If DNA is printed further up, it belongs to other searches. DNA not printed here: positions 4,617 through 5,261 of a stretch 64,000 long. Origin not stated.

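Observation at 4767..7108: Deacetylase + GNAT + MBL hydrolase + truncated CheR form the translationally coupled tail of the chemotaxis operon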

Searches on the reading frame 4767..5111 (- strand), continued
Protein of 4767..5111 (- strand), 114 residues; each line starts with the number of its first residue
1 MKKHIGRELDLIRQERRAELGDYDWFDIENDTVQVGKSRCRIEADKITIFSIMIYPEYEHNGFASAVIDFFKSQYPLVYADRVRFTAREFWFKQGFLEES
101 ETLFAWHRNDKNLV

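Call 72: search_protein_families(library=pfam, proteins=[P0412, P0413, P0463, P0470, P0462, P0394, P0335, P0417, P0389, P0390], max_evalue=0.001)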
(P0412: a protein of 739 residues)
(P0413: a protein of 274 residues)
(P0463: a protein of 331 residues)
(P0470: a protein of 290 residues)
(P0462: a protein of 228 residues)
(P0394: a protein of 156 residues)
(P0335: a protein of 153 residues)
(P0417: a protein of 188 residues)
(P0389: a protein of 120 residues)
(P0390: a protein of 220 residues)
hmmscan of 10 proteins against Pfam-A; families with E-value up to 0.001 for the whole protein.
P0412 (739 aa): 6 families
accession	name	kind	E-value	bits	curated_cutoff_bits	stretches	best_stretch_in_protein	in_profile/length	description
PF13508.13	Acetyltransf_7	-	5e-12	46.5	27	2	193-264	4-81/84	Acetyltransferase (GNAT) domain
PF00583.31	Acetyltransf_1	-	2e-11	44.7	20.7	1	452-520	19-87/116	Acetyltransferase (GNAT) family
PF13673.13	Acetyltransf_10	-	2e-11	44.4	23.6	2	466-543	28-109/128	Acetyltransferase (GNAT) domain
PF04619.18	Adhesin_Dr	-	2e-05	25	23.6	0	518-557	75-113/139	Dr-family adhesin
PF14542.12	Acetyltransf_CG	-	0.00042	20.8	30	0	472-516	2-48/80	GCN5-related N-acetyl-transferase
PF08445.16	FR47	-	0.00084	19.7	22.1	0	218-243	23-48/86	FR47-like protein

P0413 (274 aa): 4 families
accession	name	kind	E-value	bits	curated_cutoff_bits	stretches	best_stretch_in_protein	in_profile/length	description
PF13508.13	Acetyltransf_7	-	1.8e-21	76.8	27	2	196-268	6-81/84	Acetyltransferase (GNAT) domain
PF13673.13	Acetyltransf_10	-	1.1e-20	74.4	23.6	2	57-148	26-115/128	Acetyltransferase (GNAT) domain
PF00583.31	Acetyltransf_1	-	1.3e-19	71.1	20.7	2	184-268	24-115/116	Acetyltransferase (GNAT) family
PF08445.16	FR47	-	1.1e-05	25.8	22.1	0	70-143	6-80/86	FR47-like protein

P0463 (331 aa): 3 families
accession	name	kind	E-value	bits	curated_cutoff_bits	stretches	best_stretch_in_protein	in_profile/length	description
PF13673.13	Acetyltransf_10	-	1.2e-22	80.7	23.6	2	203-324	2-121/128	Acetyltransferase (GNAT) domain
PF00583.31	Acetyltransf_1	-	3.4e-22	79.3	20.7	2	217-310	23-116/116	Acetyltransferase (GNAT) family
PF13508.13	Acetyltransf_7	-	2.7e-21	76.2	27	2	230-311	3-83/84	Acetyltransferase (GNAT) domain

P0470 (290 aa): 11 families
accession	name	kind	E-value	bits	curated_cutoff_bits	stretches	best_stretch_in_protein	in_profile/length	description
PF00583.31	Acetyltransf_1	-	1.5e-30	106.3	20.7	2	175-278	12-116/116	Acetyltransferase (GNAT) family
PF13508.13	Acetyltransf_7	-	1.5e-23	83.4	27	2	198-279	5-83/84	Acetyltransferase (GNAT) domain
PF13302.13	Acetyltransf_3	-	1.7e-18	68.1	25.4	2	177-279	33-138/138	Acetyltransferase (GNAT) domain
PF13673.13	Acetyltransf_10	-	1e-17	64.7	23.6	2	187-282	23-111/128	Acetyltransferase (GNAT) domain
PF08445.16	FR47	-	4.5e-13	49.4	22.1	1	222-282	23-81/86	FR47-like protein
PF13420.13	Acetyltransf_4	-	1.4e-06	28.8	24.3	1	176-281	32-137/155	Acetyltransferase (GNAT) domain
PF13523.12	Acetyltransf_8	-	7.9e-06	26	27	1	230-283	89-142/145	Acetyltransferase (GNAT) domain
PF17013.11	Acetyltransf_15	-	4.4e-05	23.4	35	0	73-106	74-109/210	Putative acetyl-transferase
PF12746.13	GNAT_acetyltran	-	0.0002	21.5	26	0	50-93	160-203/243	GNAT acetyltransferase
PF23209.2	IDM1_C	-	0.00031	21.3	33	0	32-126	16-110/140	Increased DNA methylation 1, C-terminal domain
PF14542.12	Acetyltransf_CG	-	0.00091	19.8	30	0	51-95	3-49/80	GCN5-related N-acetyl-transferase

P0462 (228 aa): 5 families
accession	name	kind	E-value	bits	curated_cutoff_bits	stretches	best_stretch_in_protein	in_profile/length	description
PF00583.31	Acetyltransf_1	-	1.5e-20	74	20.7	2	147-205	56-116/116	Acetyltransferase (GNAT) family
PF13508.13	Acetyltransf_7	-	1.2e-18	67.7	27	2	151-206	30-83/84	Acetyltransferase (GNAT) domain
PF13673.13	Acetyltransf_10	-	4.3e-15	56.3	23.6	1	151-215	52-117/128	Acetyltransferase (GNAT) domain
PF13527.13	Acetyltransf_9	-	5.7e-07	30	25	0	150-204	72-123/127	Acetyltransferase (GNAT) domain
PF08445.16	FR47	-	6.4e-07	29.7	22.1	0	150-206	21-78/86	FR47-like protein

P0394 (156 aa): 0 families

P0335 (153 aa): 0 families

P0417 (188 aa): 0 families

P0389 (120 aa): 1 family
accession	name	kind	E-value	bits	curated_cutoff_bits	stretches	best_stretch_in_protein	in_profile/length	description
PF00155.27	Aminotran_1_2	-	2.3e-12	47.2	19.7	1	1-80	181-267/361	Aminotransferase class I and II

P0390 (220 aa): 0 families

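Call 75: search_dna_similar(query=window:4767-5111:-, collection=plasmids, mode=protein, max_evalue=0.001, max_rows=10)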
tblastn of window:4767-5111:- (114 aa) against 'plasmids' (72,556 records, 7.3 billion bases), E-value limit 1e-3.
No match.
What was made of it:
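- GNATl has no match on plasmids (call 75).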
